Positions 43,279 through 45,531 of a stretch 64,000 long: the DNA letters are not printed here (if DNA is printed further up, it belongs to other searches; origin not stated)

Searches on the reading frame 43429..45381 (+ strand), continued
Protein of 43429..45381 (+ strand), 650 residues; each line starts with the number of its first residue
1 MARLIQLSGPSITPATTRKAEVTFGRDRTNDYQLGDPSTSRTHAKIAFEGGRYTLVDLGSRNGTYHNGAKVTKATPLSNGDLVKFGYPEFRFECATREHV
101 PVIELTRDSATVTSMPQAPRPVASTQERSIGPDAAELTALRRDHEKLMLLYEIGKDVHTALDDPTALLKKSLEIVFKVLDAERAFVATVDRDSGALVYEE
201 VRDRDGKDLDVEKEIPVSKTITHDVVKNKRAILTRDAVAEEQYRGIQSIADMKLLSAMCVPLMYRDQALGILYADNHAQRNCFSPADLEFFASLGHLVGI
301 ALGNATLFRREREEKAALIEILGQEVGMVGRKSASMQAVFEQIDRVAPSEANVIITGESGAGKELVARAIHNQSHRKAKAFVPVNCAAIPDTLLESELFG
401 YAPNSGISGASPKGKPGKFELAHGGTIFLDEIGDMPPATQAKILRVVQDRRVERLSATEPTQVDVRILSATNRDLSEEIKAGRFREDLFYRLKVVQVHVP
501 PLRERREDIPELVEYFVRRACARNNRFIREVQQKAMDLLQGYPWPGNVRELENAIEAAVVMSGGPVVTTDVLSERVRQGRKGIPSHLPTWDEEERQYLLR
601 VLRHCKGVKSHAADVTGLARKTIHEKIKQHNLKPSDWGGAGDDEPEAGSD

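Call 63: find_encoding_contigs(protein=P0140, flank=7000, max_places=1)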
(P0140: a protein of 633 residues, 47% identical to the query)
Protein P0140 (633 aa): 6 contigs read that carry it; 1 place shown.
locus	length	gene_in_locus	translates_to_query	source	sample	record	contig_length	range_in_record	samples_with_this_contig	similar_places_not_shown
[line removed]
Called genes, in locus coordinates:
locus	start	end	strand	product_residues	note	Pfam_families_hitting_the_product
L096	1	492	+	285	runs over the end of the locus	PF01479:S4, PF00849:PseudoU_synth_2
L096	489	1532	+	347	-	PF02885:Glycos_trans_3N, PF00591:Glycos_transf_3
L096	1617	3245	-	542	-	PF00118:Cpn60_TCP1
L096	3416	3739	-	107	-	PF00166:Cpn10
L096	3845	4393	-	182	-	PF00072:Response_reg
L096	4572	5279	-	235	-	-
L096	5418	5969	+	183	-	PF28549:NDPSase_N (weak), PF00293:NUDIX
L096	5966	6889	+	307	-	PF05448:AXE1 (faint), PF00326:Peptidase_S9 (weak)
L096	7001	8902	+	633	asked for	PF16697:Yop-YscD_cpl, PF00498:FHA, PF01590:GAF, PF13185:GAF_2, PF13492:GAF_3, PF00158:Sigma54_activat, PF14532:Sigma54_activ_2, PF25601:AAA_lid_14, +2 more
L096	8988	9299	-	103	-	?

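Call 64: find_encoding_contigs(protein=P0199, flank=7000, max_places=1)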
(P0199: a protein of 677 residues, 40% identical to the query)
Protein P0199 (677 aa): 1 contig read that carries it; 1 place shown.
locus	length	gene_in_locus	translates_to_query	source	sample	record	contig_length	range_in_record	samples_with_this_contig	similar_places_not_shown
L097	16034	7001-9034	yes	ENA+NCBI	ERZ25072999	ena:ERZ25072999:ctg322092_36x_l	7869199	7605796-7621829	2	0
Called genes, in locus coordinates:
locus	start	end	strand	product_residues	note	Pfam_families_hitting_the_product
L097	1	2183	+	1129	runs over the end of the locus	PF13424:TPR_12 (faint), PF17874:TPR_MalT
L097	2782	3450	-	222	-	-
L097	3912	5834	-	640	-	PF00515:TPR_1 (faint), PF07719:TPR_2 (faint), PF13424:TPR_12 (faint), PF13432:TPR_16 (faint), PF14559:TPR_19 (faint), PF13174:TPR_6 (faint)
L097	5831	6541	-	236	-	-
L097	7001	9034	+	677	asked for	PF16697:Yop-YscD_cpl, PF00498:FHA, PF01590:GAF (weak), PF13185:GAF_2 (weak), PF00158:Sigma54_activat, PF14532:Sigma54_activ_2, PF25601:AAA_lid_14, PF02954:HTH_8, +1 more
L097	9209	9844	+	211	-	PF13580:SIS_2, PF01380:SIS (weak)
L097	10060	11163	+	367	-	PF17792:ThiD2, PF02581:TMP-TENI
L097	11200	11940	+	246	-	PF07719:TPR_2 (faint), PF07721:TPR_4 (faint)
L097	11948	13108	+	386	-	PF00586:AIRS, PF02769:AIRS_C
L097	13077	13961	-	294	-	PF01678:DAP_epimerase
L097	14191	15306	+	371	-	-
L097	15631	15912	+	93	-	PF02597:ThiS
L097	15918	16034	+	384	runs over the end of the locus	PF00581:Rhodanese, PF00899:ThiF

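Call 69: find_encoding_contigs(protein=P0141, flank=8000, max_places=1)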
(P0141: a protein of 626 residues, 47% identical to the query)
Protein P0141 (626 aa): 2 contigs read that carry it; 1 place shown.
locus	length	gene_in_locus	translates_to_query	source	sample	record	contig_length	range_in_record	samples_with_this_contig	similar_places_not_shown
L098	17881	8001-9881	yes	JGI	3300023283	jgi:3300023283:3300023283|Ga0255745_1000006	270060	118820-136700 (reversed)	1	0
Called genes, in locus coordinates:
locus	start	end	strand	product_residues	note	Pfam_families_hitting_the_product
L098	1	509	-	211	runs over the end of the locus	PF04542:Sigma70_r2, PF04545:Sigma70_r4, PF08281:Sigma70_r4_2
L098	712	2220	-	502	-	PF00092:VWA (weak), PF25106:VWA_4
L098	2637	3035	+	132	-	PF00072:Response_reg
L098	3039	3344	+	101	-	PF00166:Cpn10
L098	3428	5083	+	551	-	-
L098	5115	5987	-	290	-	PF01479:S4, PF00849:PseudoU_synth_2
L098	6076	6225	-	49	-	-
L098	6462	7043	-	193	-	PF03602:Cons_hypoth95, PF05175:MTS (weak)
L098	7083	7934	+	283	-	PF03740:PdxJ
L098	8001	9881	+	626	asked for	PF16697:Yop-YscD_cpl, PF00498:FHA, PF01590:GAF, PF13185:GAF_2, PF00158:Sigma54_activat, PF14532:Sigma54_activ_2, PF25601:AAA_lid_14, PF02954:HTH_8, +1 more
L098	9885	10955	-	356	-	PF01075:Glyco_transf_9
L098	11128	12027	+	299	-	PF06293:Kdo, PF01636:APH (weak)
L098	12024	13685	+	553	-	PF06293:Kdo, PF01636:APH (faint), PF00069:Pkinase (faint), PF06293:Kdo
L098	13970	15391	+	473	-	PF00749:tRNA-synt_1c, PF19269:Anticodon_2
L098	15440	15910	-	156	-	PF02033:RBFA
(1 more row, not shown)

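Call 70: find_encoding_contigs(protein=P0145, flank=8000, max_places=1)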
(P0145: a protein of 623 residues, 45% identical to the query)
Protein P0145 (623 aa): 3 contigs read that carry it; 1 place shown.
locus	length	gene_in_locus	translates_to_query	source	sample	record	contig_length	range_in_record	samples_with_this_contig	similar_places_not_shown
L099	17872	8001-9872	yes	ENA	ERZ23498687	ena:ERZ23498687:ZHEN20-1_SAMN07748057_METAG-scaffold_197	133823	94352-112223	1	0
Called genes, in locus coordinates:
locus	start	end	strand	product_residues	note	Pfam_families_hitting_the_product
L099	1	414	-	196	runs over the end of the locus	PF07638:Sigma70_ECF (weak), PF04542:Sigma70_r2, PF08281:Sigma70_r4_2, PF04545:Sigma70_r4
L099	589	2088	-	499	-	PF25106:VWA_4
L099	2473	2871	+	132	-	PF00072:Response_reg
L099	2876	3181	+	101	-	PF00166:Cpn10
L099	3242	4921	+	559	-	-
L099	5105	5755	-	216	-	PF00849:PseudoU_synth_2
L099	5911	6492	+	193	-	-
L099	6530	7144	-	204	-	PF03602:Cons_hypoth95, PF05175:MTS (weak), PF13649:Methyltransf_25 (weak)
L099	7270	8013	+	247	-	PF03740:PdxJ (faint)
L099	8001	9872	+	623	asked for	PF16697:Yop-YscD_cpl, PF00498:FHA, PF01590:GAF, PF13185:GAF_2, PF00158:Sigma54_activat, PF14532:Sigma54_activ_2, PF25601:AAA_lid_14, PF02954:HTH_8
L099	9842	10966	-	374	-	PF01075:Glyco_transf_9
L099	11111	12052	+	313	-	PF06293:Kdo, PF01636:APH (weak)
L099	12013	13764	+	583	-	PF06293:Kdo, PF00069:Pkinase (faint), PF07714:PK_Tyr_Ser-Thr (faint), PF06293:Kdo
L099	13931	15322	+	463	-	PF00749:tRNA-synt_1c, PF19269:Anticodon_2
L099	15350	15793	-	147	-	-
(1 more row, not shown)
